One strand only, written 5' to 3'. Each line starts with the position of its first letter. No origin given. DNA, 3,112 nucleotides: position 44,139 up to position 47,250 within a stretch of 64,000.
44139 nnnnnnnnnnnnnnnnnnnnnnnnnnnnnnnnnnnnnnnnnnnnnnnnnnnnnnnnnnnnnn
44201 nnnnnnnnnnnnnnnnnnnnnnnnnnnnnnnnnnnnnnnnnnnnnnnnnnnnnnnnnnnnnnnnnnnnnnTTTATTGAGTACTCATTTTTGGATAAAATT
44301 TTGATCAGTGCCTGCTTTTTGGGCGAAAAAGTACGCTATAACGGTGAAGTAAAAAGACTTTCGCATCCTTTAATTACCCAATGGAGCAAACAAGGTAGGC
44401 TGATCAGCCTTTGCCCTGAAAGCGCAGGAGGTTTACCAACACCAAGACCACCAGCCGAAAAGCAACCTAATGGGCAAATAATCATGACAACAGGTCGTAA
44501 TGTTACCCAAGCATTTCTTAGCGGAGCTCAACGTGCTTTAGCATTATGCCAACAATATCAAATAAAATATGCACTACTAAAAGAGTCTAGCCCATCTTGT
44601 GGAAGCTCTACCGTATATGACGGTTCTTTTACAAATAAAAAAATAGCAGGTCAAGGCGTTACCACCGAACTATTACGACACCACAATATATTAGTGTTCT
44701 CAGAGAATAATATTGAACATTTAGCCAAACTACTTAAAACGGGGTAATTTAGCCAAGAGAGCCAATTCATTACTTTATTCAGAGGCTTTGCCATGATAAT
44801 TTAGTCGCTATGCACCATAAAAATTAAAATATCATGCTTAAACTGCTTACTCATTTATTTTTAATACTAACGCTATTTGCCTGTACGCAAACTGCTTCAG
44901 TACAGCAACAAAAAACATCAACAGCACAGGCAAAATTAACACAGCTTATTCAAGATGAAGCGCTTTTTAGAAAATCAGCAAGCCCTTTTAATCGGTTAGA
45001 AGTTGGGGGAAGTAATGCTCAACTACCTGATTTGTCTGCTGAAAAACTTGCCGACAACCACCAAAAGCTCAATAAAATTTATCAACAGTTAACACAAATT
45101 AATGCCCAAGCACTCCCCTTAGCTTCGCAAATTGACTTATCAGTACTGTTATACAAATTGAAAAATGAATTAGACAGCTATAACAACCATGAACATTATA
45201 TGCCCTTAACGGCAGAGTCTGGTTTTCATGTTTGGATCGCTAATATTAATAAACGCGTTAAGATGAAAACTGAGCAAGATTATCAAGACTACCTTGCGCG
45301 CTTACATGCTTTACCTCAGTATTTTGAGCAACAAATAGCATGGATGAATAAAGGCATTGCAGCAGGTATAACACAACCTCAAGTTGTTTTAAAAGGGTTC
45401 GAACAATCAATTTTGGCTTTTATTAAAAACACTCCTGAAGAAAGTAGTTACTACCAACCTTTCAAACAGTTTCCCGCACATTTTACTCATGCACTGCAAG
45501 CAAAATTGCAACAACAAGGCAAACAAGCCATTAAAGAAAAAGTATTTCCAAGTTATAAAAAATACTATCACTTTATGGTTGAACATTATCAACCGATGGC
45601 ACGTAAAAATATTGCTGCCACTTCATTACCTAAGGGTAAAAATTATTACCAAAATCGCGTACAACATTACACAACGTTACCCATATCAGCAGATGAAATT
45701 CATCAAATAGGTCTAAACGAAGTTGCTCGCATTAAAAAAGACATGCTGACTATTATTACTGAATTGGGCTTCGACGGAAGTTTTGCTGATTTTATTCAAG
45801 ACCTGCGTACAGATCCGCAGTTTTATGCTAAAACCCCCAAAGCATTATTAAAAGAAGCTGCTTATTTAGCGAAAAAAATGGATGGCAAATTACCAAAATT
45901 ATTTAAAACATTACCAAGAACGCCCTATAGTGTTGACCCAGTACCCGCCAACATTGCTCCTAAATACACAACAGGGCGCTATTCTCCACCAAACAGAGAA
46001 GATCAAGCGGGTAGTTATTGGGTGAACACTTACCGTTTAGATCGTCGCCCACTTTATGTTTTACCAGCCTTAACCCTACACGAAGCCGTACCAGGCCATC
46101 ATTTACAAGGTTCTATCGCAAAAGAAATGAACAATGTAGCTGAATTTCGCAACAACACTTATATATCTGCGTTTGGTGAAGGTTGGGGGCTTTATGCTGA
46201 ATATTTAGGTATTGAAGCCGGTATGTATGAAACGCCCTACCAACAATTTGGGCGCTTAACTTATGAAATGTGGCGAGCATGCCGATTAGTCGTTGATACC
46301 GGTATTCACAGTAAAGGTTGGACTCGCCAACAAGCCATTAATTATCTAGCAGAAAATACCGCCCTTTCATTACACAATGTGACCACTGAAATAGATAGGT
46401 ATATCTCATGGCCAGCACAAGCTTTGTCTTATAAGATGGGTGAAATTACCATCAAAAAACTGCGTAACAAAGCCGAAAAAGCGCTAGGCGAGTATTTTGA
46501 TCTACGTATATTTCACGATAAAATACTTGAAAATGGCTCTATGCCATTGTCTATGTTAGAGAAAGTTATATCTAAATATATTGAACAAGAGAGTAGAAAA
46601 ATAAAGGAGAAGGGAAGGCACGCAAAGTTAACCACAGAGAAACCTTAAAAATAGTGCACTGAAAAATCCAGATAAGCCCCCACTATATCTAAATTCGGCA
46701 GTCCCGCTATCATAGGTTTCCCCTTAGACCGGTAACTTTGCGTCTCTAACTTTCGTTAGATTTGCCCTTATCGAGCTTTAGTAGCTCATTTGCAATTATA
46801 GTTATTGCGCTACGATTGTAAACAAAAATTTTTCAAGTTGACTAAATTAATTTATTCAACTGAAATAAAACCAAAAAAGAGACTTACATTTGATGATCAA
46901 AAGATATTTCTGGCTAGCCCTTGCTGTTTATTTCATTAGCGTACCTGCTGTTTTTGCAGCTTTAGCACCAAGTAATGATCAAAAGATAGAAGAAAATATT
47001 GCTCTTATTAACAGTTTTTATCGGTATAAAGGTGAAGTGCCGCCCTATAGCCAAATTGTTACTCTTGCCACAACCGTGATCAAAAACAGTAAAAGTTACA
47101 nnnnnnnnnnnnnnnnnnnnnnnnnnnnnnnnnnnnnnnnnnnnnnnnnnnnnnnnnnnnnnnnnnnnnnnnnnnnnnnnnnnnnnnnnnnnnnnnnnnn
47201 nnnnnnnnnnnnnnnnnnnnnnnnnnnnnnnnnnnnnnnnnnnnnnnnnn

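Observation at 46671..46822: Orphan c-di-GMP-I (GEMM-I) riboswitch with its own promoter, transcribed antisense toward the end of a diguanylate-cyclase gene string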

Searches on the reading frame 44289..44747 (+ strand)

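Call 8: search_protein_families(library=pfam, proteins=[window:44289-44747:+])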
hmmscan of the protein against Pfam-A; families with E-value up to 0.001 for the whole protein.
window:44289-44747:+ (152 aa): 1 family
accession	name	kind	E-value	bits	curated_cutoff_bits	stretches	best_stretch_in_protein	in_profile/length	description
PF04463.17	2-thiour_desulf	-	4.4e-43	147.1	34.7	1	4-140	1-140/141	2-thiouracil desulfurase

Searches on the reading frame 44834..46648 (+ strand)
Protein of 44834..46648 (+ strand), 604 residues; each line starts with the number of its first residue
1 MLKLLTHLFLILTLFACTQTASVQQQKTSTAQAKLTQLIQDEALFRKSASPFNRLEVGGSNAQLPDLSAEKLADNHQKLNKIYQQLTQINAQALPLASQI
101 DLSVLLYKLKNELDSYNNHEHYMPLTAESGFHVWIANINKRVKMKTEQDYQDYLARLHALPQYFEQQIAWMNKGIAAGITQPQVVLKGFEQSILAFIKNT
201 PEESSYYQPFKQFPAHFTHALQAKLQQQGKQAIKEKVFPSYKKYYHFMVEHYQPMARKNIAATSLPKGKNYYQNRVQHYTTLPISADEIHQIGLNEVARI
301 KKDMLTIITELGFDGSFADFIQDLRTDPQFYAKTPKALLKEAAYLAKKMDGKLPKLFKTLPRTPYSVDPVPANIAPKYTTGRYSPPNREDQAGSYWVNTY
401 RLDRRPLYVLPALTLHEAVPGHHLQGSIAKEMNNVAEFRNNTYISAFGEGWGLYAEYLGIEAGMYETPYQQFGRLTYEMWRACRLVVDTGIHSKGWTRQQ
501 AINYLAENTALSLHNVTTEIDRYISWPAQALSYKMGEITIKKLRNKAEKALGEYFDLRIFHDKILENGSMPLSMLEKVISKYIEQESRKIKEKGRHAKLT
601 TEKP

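Call 8: search_protein_families(library=pfam, proteins=[window:44834-46648:+])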
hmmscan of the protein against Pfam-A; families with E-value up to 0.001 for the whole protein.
window:44834-46648:+ (604 aa): 1 family
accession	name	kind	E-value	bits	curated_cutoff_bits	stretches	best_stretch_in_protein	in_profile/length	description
PF05960.17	DUF885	-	8.2e-169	564.1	32.4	1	53-578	3-531/532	Bacterial protein of unknown function (DUF885)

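Call 10: find_related_loci(query=window:44834-46648:+, collection=genome_contigs, flank=6000)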
Query window:44834-46648:+ (604 aa) in genome_contigs; peptide patterns used: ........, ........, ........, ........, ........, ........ (x = any residue, [..] = any of these).
233 stretches matched a pattern; 27 encode a relative of the query (tblastn E <= 1e-3); 27 distinct loci.
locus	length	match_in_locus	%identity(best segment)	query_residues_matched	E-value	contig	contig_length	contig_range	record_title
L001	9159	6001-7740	49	9-588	0e+0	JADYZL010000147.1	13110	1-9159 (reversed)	MAG: Bryobacterales bacterium isolate SJ57 c_000000274164, whole genome shotgun sequence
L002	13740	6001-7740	50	7-583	0e+0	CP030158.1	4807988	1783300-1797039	Roseithermus sacchariphilus strain MEBiC09517 chromosome, complete genome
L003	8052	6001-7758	50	3-585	0e+0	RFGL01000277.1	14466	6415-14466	MAG: Acidobacteria bacterium isolate J023 k99_854690, whole genome shotgun sequence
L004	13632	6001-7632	49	39-587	0e+0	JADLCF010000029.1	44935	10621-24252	MAG: Bryobacterales bacterium isolate SJ214 c_000000111151, whole genome shotgun sequence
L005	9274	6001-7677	48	33-588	0e+0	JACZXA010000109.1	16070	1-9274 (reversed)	MAG: Proteobacteria bacterium isolate B22T1B10 B22T1B10_NODE1931, whole genome shotgun sequence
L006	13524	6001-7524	49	81-587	1e-178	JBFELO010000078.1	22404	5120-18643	MAG: Candidatus Sulfomarinibacteraceae bacterium isolate Mix_mud02.2020.12.51 k141_1999929_length_22404_cov_10.1185, who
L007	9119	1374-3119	49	8-585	0e+0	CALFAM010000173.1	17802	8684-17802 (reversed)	MAG: uncultured bacterium isolate R1_Bin_Bin_46_1 genome assembly, contig: c_000000162399, whole genome shotgun sequence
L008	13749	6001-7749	45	3-583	4e-167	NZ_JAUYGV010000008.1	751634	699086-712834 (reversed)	MAG: Rheinheimera sp. isolate C24_maxbin.016 C24_k141_963051, whole genome shotgun sequence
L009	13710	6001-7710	44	8-585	3e-166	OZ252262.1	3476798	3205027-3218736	MAG: Balneolaceae bacterium isolate faeea5ec-903c-412a-b0fb-6eb73e0da57e genome assembly, chromosome: 1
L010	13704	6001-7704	46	11-584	2e-165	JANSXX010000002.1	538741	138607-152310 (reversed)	MAG: bacterium isolate bin.36 k141_877352_length_538741_cov_49.0172, whole genome shotgun sequence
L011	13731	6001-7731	44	12-594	4e-165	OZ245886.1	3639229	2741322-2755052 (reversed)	MAG: Balneolaceae bacterium isolate 74665a0e-9b19-445b-894a-910980f5f7f2 genome assembly, chromosome: 1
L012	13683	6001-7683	45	2-585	5e-164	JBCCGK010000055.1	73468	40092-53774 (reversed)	MAG: Bacteroidota bacterium isolate P01_B01_bin.41 k141_1344528_length_73468_cov_31.6986, whole genome shotgun sequence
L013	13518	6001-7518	48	75-584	5e-164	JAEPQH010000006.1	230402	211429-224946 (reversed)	MAG: Balneolaceae bacterium isolate HXMU1428-5 k141_18370_length_230402_cov_18.9980, whole genome shotgun sequence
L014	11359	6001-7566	48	64-585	2e-163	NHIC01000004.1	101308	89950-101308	MAG: Flavobacteriaceae bacterium TMED179 100452, whole genome shotgun sequence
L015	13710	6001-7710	45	11-586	3e-163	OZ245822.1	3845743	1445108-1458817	MAG: Balneolaceae bacterium isolate 8bdb819f-897e-4bf4-8cfd-ed2fa6458a51 genome assembly, chromosome: 1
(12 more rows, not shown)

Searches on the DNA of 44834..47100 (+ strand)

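Call 11: search_rna_families(sources=[L008, L022, L023, L005, L024, L025, L010], threshold=gathering)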
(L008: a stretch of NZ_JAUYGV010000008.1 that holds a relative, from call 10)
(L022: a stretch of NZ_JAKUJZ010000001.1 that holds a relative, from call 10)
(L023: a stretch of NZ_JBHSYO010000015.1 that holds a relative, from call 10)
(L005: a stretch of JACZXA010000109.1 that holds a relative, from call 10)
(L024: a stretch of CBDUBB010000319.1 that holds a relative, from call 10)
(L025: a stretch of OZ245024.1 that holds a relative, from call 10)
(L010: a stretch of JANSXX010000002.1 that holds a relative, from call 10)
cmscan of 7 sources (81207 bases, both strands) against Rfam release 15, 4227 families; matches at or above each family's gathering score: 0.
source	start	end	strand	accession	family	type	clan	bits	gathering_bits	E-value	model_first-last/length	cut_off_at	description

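Call 67: search_rna_families(source=window, start=46300, end=47100, threshold=evalue, max_evalue=10)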
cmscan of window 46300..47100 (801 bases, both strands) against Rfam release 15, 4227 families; matches with E-value up to 10: 4.
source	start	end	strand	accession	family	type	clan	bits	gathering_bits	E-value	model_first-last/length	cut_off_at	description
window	46694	46776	-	RF01051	c-di-GMP-I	Cis-reg; riboswitch;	CL00126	82.7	35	1.1e-16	1-87/87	no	c-di-GMP-I riboswitch aptamer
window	46802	46961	+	RF02895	S414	Gene; sRNA;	-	16.5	45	7.5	1-175/175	no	Staphylococcus sRNA 414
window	46720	46904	-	RF04150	MIR2655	Gene; miRNA;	-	16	122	7.2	1-267/267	no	MIR2655 microRNA precursor family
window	46388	46447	+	RF01905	HOTAIR_2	Gene; lncRNA;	-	11.9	60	4.7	1-69/69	no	HOTAIR conserved region 2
